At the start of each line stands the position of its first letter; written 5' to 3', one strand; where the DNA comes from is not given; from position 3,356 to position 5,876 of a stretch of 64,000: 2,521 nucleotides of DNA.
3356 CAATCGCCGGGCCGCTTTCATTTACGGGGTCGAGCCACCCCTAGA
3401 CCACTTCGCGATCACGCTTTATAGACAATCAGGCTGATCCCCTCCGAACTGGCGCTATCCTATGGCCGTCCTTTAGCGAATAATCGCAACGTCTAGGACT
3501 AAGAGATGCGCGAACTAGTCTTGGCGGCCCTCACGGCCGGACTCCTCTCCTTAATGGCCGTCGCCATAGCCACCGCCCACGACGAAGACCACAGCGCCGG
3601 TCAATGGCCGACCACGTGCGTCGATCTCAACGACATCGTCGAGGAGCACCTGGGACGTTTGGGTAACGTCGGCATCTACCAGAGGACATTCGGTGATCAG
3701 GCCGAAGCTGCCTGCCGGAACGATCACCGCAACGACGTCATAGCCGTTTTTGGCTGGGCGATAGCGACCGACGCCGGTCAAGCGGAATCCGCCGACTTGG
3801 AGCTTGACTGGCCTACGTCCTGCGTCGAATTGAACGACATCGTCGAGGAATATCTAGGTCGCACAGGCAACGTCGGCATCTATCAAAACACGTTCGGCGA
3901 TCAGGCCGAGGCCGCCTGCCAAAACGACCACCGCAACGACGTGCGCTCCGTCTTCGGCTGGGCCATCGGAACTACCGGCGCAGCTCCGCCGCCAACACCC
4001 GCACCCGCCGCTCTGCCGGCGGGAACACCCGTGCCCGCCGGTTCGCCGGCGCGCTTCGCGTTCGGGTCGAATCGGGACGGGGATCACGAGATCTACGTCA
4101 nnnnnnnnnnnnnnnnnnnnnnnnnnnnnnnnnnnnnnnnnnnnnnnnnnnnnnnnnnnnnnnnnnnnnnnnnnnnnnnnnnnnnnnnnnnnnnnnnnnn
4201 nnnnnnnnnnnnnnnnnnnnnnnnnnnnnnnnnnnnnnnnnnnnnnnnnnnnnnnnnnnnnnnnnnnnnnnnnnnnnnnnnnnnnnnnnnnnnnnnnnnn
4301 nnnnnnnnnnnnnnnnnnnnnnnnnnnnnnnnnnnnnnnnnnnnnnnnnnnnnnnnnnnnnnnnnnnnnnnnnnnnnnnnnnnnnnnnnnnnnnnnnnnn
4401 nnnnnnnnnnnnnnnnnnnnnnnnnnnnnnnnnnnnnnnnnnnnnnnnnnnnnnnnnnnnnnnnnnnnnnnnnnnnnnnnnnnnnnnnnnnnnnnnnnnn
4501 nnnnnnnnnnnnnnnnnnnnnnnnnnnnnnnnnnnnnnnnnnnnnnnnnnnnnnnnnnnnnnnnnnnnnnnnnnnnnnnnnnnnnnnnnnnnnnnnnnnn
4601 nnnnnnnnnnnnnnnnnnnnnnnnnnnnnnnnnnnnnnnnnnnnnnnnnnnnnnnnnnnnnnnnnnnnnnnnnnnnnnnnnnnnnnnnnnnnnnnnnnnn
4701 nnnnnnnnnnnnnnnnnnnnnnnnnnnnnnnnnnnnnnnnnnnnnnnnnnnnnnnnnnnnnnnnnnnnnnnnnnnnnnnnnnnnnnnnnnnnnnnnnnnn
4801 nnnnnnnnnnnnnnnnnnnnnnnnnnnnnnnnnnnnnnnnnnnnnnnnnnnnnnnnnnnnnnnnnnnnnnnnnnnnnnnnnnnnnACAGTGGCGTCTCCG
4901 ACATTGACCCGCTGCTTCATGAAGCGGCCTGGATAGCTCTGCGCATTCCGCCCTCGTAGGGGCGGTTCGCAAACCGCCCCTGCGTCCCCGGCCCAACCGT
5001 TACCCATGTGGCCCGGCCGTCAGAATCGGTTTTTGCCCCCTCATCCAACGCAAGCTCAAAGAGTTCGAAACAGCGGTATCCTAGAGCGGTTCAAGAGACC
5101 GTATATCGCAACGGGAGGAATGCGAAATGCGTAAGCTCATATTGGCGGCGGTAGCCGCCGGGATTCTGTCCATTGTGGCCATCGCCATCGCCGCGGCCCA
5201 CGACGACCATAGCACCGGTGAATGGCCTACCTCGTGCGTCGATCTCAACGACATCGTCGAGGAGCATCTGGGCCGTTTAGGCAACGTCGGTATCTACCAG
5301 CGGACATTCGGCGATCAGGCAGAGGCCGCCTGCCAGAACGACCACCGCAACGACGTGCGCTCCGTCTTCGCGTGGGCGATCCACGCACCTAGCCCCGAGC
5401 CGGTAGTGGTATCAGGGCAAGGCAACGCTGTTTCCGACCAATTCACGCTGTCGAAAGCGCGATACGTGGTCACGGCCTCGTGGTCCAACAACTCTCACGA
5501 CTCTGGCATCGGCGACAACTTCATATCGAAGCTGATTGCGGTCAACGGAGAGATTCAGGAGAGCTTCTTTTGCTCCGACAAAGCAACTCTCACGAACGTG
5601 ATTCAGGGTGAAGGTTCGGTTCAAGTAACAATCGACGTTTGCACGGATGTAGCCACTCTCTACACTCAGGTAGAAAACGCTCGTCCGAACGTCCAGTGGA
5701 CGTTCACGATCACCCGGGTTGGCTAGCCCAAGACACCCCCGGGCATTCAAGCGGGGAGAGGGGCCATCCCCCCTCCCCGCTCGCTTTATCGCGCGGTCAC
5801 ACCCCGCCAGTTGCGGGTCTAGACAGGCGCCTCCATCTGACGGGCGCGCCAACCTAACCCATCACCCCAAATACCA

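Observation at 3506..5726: Unrecognised ~60-aa disulfide-type domain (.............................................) present four times in three anchored proteins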

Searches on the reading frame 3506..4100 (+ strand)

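Call 7: search_protein_families(library=phrogs, proteins=[window:3506-4100:+], max_evalue=1)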
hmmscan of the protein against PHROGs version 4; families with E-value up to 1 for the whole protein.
window:3506-4100:+ (198 aa): 9 families
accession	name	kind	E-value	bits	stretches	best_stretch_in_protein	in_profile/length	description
phrog_19208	-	unknown function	0.0001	23.3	1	25-63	48-87/102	-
phrog_1972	-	unknown function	0.05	14.2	0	96-142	90-137/160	-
phrog_34761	-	unknown function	0.06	14.3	1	28-72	12-55/83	-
phrog_11918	-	unknown function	0.092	14.1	0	108-154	47-93/110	-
phrog_532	-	transcription regulation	0.095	13.8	0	26-53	17-44/132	late transcriptional activator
phrog_38792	-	unknown function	0.098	13.8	0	37-70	7-40/62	-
phrog_8388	-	unknown function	0.15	13.3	0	48-92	89-131/141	-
phrog_35451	-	unknown function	0.16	13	0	59-82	22-45/51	-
phrog_18336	-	unknown function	0.28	12.3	0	107-147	6-46/80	-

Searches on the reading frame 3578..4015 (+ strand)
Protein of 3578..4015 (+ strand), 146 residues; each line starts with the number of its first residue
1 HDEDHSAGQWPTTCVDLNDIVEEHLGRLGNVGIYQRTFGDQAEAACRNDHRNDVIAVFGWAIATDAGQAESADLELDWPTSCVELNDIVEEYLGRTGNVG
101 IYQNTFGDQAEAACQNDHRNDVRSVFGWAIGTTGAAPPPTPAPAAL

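Call 30: predict_structure(alignment_id=A3)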
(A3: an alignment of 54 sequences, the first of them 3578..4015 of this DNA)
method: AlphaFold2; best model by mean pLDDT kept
length: 146 residues; sequences in the alignment: 54
mean_pLDDT: 85.2   pTM: 0.75
mean pLDDT of the five models: 85.2, 84.6, 84.0, 83.9, 83.1
residues with pLDDT >= 90: 98; 70-90: 14; 50-70: 26; < 50: 8
segments of 3 or more residues with pLDDT < 50: 1-6
pLDDT, mean of each block of 10 residues (from residue 1): 51 94 96 98 96 91 68 75 95 95 98 95 91 60 66
secondary structure, 60 per line:
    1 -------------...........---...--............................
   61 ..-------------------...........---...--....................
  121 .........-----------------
elements in order: H14-24 H33-62 H82-92 H101-129
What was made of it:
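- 3605..3775 (+): D copy 1 of winA (aa 34-90). AlphaFold helix-loop-helix with block pLDDT 91-98 (call 30).
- On Ribbon-helix-helix (Arc/MetJ): The model has no strand (call 30).
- On Disulfide-stabilised extracytoplasmic domain (generic): C5 at the start of helix 1 and C37 in helix 2 are compatible with an antiparallel hairpin (call 30).
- Mean pLDDT is 85 and pTM 0.75, too high for two independently placed 57-aa domains (call 30). The tandem pair is predicted to be compact (call 30).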

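Call 33: fold_search(model_id=the predicted structure, library=pdb)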
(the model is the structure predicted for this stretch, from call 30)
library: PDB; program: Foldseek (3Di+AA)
matches with E <= 10: 3; with E <= 0.001: 0
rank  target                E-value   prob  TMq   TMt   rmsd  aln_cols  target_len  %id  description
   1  4onr                  5.3e+00  0.07  0.26  0.26   9.2       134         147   13  Crystal structure of Borrelia burgdorferi decorin-binding protein DbpA (released 2014-07-09)
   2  8zl8_D                8.3e+00  0.01  0.15  0.06  17.9       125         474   18  Structure of Polycystin-1/Polycystin-2 complex with 7b,27-DHC (released 2025-11-26)
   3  6c8q_G                9.1e+00  0.02  0.17  0.12  14.8       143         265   16  Crystal structure of NAD synthetase (NadE) from Enterococcus faecalis in complex with NAD+ (released 2018-02-14)
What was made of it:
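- Closest known: P22 Arc repressor / ribbon-helix-helix fold. Different: Fold search does not retrieve RHH proteins (call 33).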

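Call 77: fold_search(model_id=the predicted structure, library=viral)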
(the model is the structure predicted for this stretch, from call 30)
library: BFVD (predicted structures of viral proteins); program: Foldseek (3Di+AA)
matches with E <= 10: 14; with E <= 0.001: 0
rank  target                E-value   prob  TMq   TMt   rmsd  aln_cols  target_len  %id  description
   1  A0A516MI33            3.3e+00  0.05  0.18  0.18  14.9       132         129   18  (no name in the UniProt tables at hand)
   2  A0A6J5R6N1            5.6e+00  0.01  0.11  0.09  27.1       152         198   16  Uncharacterized protein [uncultured Caudovirales phage]
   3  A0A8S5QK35            6.2e+00  0.03  0.18  0.21  11.3       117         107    9  Head Tail Connector Protein [Siphoviridae sp. ctNYt19]
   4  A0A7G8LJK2            6.6e+00  0.02  0.18  0.17  15.6       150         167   15  (no name in the UniProt tables at hand)
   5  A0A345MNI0            6.6e+00  0.02  0.17  0.09  15.4       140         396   10  (no name in the UniProt tables at hand)
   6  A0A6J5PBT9            6.9e+00  0.04  0.24  0.15  15.8       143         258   15  Tail accessory factor GP4 [uncultured Caudovirales phage]
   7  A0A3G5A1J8            7.3e+00  0.02  0.17  0.07  14.9       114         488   10  VWFA domain-containing protein [Harvfovirus sp.]
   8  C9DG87                7.6e+00  0.06  0.24  0.27   8.1       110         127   12  Uncharacterized protein [Delftia phage PhiW-14]
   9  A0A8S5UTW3            7.6e+00  0.04  0.21  0.27  11.3       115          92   12  Uncharacterized protein [Myoviridae sp. ctvxP16]
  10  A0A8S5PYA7            7.6e+00  0.02  0.20  0.19  14.8       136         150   12  Uncharacterized protein [Myoviridae sp. ctgsk7]
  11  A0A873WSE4            8.4e+00  0.02  0.16  0.18  14.5       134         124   14  (no name in the UniProt tables at hand)
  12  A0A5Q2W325            8.4e+00  0.02  0.15  0.15  15.8       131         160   14  (no name in the UniProt tables at hand)
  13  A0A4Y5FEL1            8.4e+00  0.02  0.12  0.09  12.7        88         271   15  Uncharacterized protein [Lactobacillus phage 521B]
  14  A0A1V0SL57            9.8e+00  0.02  0.19  0.21  11.2       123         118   14  Uncharacterized protein [Klosneuvirus KNV1]
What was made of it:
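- Tried and rejected: Foldseek of the tandem model against PDB gave 3 hits, all E>5 (call 33), and nothing against BFVD (call 77).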

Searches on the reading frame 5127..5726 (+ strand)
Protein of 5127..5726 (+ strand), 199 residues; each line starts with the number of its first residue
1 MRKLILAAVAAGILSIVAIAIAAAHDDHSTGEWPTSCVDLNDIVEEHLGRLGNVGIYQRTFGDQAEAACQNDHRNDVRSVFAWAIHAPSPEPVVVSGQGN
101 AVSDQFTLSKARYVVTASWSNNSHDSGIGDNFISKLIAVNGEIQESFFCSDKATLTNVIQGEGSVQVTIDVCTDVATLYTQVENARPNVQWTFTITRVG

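Call 3: search_protein_families(library=pfam, proteins=[window:5127-5726:+], max_evalue=1)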
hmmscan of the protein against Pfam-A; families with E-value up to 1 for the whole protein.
window:5127-5726:+ (199 aa): 0 families

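Call 4: search_protein_families(library=ncbifam, proteins=[window:5127-5726:+], max_evalue=1)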
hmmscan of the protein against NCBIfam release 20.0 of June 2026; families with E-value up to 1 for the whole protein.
window:5127-5726:+ (199 aa): 0 families
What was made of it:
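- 5127..5726 (+): winB, 199 aa: signal peptide, HDDH spacer, D, ~107-aa C-terminal domain of unknown family. No Pfam or NCBIfam hit (calls 3, 4).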

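Call 7: search_protein_families(library=phrogs, proteins=[window:5127-5726:+], max_evalue=1)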
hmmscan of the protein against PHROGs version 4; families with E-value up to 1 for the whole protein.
window:5127-5726:+ (199 aa): 4 families
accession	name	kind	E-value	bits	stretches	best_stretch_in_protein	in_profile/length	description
phrog_10666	-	unknown function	0.02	16.1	1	136-196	15-75/104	-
phrog_19208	-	unknown function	0.028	15.5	1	28-62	52-87/102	-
phrog_34761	-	unknown function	0.044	14.8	1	27-66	12-51/83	-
phrog_16387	-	unknown function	0.1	14.2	0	6-38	7-39/107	-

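Call 19: search_protein_families(library=pfam, alignment_id=A2, max_evalue=0.001)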
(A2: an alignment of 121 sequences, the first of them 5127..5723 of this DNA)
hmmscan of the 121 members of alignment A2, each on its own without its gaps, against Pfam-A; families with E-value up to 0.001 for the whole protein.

A. member 1, window:5127-5723:+ (199 aa): 0 families

B. families by the number of members that match (of 121 scanned): 50 families (the first 25 are shown)
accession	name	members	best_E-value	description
PF13365.12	Trypsin_2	11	6e-36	Trypsin-like peptidase domain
PF00089.32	Trypsin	11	8.3e-12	Trypsin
PF13540.12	RCC1_2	9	2.1e-61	Regulator of chromosome condensation (RCC1) repeat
PF25390.1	WD40_RLD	9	9.3e-37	RCC1-like domain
PF13855.12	LRR_8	4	1e-51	Leucine rich repeat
PF12799.13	LRR_4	4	1.7e-42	Leucine Rich repeats (2 copies)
PF00560.39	LRR_1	3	8.1e-67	Leucine Rich Repeat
PF07676.18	PD40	3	6.2e-65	WD40-like Beta Propeller Repeat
PF23598.1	LRR_14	3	8.4e-32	Leucine-rich repeat region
PF13637.12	Ank_4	3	4.1e-27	Ankyrin repeats (many copies)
PF00023.36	Ank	3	8e-26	Ankyrin repeat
PF12796.13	Ank_2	3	2e-24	Ankyrin repeats (3 copies)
PF00930.27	DPPIV_N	3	2.2e-20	Dipeptidyl peptidase IV (DPP IV) N-terminal region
PF13857.12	Ank_5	3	6.3e-18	Ankyrin repeats (many copies)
PF23211.1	LRR_LRWD1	3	1.6e-14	Leucine-rich repeat and WD repeat-containing protein 1, LRR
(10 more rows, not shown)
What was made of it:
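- Trypsin_2, RCC1, LRR, PD40, Ank, fn3, DUF2927 (call 19);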

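Call 21: find_encoding_contigs(protein=window:5127-5726:+, flank=3000, max_places=4)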
Protein window:5127-5726:+ (199 aa): 6 contigs read that carry it; 1 place shown.
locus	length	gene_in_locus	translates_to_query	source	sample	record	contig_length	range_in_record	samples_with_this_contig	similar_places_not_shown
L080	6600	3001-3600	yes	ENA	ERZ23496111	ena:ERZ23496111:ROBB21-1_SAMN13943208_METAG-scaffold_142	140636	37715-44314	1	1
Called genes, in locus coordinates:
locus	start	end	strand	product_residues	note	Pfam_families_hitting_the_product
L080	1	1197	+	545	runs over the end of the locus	PF00118:Cpn60_TCP1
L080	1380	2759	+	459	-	PF26550:Tricorn_2nd, PF23381:Beta-prop_IFT122_1st, PF26549:Tricorn_N, PF07676:PD40, PF25174:Beta-prop_THOC3, PF26550:Tricorn_2nd, PF07676:PD40, PF26549:Tricorn_N, +17 more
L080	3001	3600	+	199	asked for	-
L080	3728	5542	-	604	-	PF03600:CitMHS, PF02080:TrkA_C, PF03600:CitMHS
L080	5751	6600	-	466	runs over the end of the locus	PF02872:5_nucleotid_C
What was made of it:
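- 5127..5726 (+): An identical protein is called on public contigs (call 21).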
